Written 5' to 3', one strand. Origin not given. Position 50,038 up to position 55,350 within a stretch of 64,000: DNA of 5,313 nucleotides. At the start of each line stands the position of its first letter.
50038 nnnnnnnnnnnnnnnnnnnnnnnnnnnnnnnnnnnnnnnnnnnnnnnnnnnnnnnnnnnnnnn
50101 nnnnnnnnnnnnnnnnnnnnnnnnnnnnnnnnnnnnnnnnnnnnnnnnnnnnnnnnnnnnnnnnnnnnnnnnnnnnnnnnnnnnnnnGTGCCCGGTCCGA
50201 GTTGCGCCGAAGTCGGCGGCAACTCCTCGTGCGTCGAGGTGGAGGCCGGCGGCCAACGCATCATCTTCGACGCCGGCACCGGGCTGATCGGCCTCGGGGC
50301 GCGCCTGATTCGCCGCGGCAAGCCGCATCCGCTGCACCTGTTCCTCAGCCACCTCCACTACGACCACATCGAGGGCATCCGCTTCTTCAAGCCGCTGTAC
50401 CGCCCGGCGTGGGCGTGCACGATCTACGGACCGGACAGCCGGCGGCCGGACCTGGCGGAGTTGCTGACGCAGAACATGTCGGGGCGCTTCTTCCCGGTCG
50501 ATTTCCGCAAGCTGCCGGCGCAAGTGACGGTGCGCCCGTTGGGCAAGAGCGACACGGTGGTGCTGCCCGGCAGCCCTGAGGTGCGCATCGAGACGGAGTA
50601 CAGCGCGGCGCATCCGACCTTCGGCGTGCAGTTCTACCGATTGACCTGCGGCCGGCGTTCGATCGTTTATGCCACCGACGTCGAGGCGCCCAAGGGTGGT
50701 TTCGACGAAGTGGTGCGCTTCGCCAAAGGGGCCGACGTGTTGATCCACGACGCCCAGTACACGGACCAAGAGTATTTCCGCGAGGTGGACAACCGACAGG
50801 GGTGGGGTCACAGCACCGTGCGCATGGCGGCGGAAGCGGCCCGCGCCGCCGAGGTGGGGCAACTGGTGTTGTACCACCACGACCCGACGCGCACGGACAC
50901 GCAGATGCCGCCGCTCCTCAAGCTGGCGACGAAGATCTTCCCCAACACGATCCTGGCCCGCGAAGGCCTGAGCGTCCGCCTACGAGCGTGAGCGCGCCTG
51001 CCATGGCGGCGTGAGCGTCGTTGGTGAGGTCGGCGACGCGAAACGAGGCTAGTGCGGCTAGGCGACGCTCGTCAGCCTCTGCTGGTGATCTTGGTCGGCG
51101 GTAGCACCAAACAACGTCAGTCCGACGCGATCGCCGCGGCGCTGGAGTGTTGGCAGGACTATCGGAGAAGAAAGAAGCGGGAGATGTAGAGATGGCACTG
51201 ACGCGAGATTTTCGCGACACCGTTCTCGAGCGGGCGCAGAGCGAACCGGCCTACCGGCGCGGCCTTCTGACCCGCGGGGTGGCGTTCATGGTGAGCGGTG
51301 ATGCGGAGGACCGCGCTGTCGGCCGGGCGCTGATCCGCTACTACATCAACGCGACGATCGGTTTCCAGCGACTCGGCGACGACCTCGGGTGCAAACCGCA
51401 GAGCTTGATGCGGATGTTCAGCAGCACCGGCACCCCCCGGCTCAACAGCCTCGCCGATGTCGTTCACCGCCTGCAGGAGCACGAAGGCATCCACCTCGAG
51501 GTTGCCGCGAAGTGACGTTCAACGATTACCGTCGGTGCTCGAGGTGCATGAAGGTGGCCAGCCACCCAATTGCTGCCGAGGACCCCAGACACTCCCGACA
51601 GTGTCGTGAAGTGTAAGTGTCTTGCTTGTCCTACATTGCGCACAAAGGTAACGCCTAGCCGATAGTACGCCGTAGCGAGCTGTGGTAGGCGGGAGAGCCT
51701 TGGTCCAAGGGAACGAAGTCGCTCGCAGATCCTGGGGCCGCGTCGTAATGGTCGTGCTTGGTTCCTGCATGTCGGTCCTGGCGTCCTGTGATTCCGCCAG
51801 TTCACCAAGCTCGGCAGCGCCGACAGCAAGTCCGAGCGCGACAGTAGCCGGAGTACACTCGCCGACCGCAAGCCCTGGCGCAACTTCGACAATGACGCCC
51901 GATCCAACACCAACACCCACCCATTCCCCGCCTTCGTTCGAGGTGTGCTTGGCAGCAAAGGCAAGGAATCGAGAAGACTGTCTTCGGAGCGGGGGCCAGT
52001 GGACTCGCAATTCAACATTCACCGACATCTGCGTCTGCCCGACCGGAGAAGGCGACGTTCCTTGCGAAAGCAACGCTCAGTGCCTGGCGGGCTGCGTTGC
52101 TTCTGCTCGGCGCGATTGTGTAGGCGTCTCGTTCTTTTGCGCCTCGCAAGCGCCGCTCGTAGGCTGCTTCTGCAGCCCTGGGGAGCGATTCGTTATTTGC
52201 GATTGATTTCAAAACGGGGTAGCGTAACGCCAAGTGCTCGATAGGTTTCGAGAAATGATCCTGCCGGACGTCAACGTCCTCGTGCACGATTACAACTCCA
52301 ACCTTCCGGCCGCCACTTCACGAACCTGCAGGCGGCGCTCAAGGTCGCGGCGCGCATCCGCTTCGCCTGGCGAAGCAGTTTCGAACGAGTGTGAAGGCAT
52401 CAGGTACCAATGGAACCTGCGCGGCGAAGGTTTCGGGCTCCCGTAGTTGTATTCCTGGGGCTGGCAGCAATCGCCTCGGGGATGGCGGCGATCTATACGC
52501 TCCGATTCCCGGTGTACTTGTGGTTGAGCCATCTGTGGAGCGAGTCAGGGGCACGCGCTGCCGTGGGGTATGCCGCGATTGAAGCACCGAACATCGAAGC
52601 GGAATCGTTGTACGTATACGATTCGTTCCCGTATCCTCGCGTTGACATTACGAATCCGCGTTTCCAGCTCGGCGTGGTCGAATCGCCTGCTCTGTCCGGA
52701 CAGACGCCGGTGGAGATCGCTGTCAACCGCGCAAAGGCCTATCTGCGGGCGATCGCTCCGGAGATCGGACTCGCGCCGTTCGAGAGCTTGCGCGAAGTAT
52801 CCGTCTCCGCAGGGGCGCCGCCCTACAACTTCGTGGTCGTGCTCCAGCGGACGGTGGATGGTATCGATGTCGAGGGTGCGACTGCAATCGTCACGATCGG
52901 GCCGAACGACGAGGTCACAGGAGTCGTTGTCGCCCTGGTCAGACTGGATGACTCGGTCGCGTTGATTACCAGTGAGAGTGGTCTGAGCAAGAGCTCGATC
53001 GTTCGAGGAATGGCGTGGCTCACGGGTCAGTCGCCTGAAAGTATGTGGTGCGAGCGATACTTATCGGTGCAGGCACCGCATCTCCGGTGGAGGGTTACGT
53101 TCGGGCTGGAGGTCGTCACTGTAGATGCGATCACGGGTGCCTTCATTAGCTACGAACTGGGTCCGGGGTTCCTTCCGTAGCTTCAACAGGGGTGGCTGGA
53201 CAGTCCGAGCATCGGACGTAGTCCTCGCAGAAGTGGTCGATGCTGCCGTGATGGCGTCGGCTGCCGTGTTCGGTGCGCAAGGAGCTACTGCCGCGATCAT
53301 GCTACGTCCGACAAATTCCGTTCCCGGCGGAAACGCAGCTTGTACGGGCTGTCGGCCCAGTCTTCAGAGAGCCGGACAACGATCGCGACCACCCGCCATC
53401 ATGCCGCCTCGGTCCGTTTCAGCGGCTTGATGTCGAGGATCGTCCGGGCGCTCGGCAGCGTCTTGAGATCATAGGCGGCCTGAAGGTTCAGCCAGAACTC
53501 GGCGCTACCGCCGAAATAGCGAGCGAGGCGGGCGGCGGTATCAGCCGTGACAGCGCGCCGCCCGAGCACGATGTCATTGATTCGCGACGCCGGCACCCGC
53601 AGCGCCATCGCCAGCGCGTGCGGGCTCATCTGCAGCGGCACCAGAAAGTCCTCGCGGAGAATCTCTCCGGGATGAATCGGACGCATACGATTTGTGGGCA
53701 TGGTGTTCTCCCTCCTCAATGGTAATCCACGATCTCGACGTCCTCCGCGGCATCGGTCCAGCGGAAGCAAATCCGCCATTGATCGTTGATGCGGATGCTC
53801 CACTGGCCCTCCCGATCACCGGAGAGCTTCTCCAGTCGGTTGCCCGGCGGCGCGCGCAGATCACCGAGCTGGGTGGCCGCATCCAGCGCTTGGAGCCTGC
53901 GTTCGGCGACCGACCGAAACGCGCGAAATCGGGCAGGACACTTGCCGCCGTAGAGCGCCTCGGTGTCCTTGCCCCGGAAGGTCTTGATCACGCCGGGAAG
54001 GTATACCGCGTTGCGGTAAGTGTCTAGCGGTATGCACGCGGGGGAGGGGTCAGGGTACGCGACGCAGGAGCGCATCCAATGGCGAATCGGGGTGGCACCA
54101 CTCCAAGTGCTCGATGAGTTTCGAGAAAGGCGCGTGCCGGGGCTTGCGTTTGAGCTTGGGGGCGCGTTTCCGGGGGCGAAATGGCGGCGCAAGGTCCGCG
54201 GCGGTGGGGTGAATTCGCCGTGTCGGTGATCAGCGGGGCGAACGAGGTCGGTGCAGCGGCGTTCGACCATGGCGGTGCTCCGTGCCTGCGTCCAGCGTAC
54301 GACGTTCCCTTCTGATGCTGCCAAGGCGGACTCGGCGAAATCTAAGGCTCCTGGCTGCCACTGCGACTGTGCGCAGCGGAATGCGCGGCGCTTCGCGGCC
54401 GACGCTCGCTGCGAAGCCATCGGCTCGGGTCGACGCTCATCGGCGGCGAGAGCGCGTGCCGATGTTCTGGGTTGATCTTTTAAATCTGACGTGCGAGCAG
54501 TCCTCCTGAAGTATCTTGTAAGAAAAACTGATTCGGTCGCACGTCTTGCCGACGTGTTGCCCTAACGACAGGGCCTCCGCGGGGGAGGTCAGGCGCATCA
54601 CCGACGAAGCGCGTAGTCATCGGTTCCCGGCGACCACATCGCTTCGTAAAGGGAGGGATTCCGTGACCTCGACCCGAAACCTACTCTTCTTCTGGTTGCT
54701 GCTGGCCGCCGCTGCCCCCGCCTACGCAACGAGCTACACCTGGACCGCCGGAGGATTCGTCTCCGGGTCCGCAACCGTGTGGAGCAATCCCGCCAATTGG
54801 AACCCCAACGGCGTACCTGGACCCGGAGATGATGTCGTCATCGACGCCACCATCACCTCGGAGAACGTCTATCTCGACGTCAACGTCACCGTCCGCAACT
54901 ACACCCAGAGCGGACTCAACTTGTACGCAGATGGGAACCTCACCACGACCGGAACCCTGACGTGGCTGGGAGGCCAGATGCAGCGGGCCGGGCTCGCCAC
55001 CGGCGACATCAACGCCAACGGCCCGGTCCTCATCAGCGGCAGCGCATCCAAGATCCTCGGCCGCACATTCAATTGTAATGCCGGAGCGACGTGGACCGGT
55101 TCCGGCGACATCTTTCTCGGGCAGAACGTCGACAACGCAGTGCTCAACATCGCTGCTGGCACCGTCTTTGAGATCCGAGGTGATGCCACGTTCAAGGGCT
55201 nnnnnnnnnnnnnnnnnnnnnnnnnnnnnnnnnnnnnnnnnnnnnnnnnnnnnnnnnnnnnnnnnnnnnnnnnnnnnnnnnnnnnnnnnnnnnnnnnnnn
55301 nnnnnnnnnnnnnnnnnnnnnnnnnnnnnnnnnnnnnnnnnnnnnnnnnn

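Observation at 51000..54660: Lower-GC TA-rich islet bounded by 26-bp direct repeats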

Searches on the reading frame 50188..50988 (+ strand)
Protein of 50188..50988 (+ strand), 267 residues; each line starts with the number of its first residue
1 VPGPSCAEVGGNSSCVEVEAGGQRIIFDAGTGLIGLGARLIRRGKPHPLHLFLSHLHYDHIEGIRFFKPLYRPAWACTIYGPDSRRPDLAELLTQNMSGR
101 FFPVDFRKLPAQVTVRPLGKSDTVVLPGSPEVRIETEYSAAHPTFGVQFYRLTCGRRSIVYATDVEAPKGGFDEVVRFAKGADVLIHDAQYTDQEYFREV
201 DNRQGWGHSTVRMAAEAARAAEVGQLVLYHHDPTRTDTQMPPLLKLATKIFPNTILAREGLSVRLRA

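Call 23: find_related_loci(query=window:50188-50988:+, collection=genome_contigs, flank=10000)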
Query window:50188-50988:+ (267 aa) in genome_contigs; peptide patterns used: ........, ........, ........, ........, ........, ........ (x = any residue, [..] = any of these).
599 stretches matched a pattern (row limit reached: there are more); 42 encode a relative of the query (tblastn E <= 1e-3); 42 distinct loci.
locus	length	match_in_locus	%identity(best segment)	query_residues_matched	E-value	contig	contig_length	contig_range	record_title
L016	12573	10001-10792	58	2-265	5e-99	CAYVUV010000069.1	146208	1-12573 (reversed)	MAG TPA_asm: uncultured Candidatus Binatia bacterium isolate binchicken_co200_21 genome assembly, contig: k141_59794, wh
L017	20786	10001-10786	48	2-263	1e-73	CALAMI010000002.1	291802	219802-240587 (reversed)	MAG: Candidatus Binatia bacterium isolate R1_Bin_MAXBIN__076_sub_1 genome assembly, contig: c_000000296240, whole genome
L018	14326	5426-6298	41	1-265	4e-60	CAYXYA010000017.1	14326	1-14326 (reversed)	MAG TPA_asm: uncultured bacterium isolate SRP269290_co5_40 genome assembly, contig: NODE_1327_length_14326_cov_7.844510,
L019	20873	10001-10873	40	1-263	5e-60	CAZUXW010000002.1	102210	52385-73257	MAG TPA_asm: uncultured bacterium isolate binchicken_co54_368 genome assembly, contig: NODE_249_length_102210_cov_23.433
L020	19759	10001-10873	40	1-263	8e-60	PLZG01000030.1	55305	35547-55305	MAG: candidate division FCPU426 bacterium isolate palsa_1180 73.20120700_P3D.179_contig_43599, whole genome shotgun sequ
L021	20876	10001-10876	40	1-265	7e-59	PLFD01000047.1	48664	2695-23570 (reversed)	MAG: candidate division FCPU426 bacterium isolate bog_1179 73.20110800_S3S.14_contig_830, whole genome shotgun sequence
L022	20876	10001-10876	40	1-263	9e-58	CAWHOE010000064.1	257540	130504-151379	MAG: candidate division FCPU426 bacterium isolate MFD01223.bin.2.21 genome assembly, contig: contig_78414, whole genome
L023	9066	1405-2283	39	1-265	1e-57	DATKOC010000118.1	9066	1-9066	MAG TPA_asm: bacterium isolate SMAG_U14754 k141_5563956, whole genome shotgun sequence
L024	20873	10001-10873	37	1-263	2e-57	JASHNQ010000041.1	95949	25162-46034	MAG: candidate division FCPU426 bacterium isolate JOPF001 JOPF_AWAY_contig_477984, whole genome shotgun sequence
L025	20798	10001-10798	42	2-265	2e-57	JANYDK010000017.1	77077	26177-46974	MAG: Deltaproteobacteria bacterium isolate 336R_metabinner_62 336R_k141_991995, whole genome shotgun sequence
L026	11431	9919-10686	46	2-267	2e-57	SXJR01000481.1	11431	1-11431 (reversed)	MAG: Myxococcales bacterium isolate F1-120-MAGs089 F1-120__c705137, whole genome shotgun sequence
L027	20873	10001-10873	39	1-263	5e-57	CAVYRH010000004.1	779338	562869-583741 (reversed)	MAG: uncultured proteobacterium isolate MFD05512.bin.1.167 genome assembly, contig: contig_18874, whole genome shotgun s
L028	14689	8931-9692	48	2-265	1e-56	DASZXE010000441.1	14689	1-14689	MAG TPA_asm: Kofleriaceae bacterium isolate SMAG_U6175 k141_1052458, whole genome shotgun sequence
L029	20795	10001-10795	41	2-265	1e-56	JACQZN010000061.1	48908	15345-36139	MAG: Candidatus Wallbacteria bacterium isolate NC_groundwater_1568_Pr4_S-0.65um_68_21 SR1-18-Sp65_coassembly_scaffold_22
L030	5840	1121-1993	41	1-263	3e-56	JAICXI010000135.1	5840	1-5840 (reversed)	MAG: bacterium isolate LS_FP_2_bin.106 k141_3767974_length_5840_cov_9.0000, whole genome shotgun sequence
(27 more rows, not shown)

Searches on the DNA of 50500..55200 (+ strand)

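Call 20: search_rna_families(source=window, start=50500, end=55200, threshold=evalue, max_evalue=5)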
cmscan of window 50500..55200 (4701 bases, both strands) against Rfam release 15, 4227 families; matches with E-value up to 5: 1.
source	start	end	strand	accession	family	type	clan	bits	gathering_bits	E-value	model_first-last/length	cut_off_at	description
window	54930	54966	-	RF01340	CRISPR-DR29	Gene; CRISPR;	-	19.6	39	1.5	1-37/37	no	CRISPR RNA direct repeat element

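Call 73: search_dna_similar(query=window:53389-54068:+, collection=plasmids, mode=distant, max_rows=8)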
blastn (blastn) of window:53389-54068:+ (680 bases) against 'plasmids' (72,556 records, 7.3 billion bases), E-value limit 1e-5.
Records with a match: 39; places in all: 39; records where one place covers at least 80% of the query: 0.
Best place of each record, by identity: 80-90% 1; 60-80% 38.
By first word of the organism name: Rhodococcus 4; Moraxella 4; Brucella 4; Azospirillum 3; Ensifer 3; Cupriavidus 2; Methylobacterium 2; Azotobacter 2; Sphingobium 2; Ancylobacter 1; and 12 more.
By predicted mobility (MOB-suite, as given by PLSDB): non-mobilizable 26; mobilizable 9; conjugative 4.
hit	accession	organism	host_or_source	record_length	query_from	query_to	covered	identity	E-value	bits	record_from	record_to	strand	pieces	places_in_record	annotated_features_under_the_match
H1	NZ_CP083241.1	Ancylobacter polymorphus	activated sludge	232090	72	520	66%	68.9%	1e-35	158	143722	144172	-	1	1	HigA family addiction module antitoxin | type II toxin-antitoxin system RelE/ParE family toxin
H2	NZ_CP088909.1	Rhodococcus qingshengii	cell culture,forest soil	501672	77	495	62%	65.7%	8e-25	123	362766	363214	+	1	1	HigA family addiction module antitoxin | type II toxin-antitoxin system RelE/ParE family toxin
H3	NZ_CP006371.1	Aureimonas sp. AU20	-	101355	90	480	57%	69.8%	8e-38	166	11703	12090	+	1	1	HigA family addiction module antitoxin | type II toxin-antitoxin system RelE/ParE family toxin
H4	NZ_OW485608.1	Rhodovastum atsumiense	-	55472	87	474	57%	66.6%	3e-23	117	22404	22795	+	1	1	HigA family addiction module antitoxin | type II toxin-antitoxin system RelE/ParE family toxin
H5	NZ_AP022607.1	Mycobacterium branderi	-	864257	81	474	58%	64.8%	1e-10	75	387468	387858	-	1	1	HigA family addiction module antitoxin | type II toxin-antitoxin system RelE/ParE family toxin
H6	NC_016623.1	Azospirillum lipoferum 4B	-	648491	93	474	56%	66.5%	5e-21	109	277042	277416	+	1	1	HigA family addiction module antitoxin | type II toxin-antitoxin system RelE/ParE family toxin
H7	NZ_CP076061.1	Cupriavidus sp. EM10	Pure-cultured cell,sewage water sludge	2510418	73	468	58%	64.0%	2e-13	85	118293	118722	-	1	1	none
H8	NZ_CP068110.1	Moraxella osloensis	-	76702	78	411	49%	66.7%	1e-15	92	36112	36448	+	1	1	HigA family addiction module antitoxin | type II toxin-antitoxin system RelE/ParE family toxin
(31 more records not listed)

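Call 74: search_dna_similar(query=window:52195-52300:+, collection=plasmids, mode=distant, max_rows=8, max_evalue=0.01)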
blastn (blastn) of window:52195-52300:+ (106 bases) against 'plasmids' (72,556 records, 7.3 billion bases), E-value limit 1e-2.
No match.
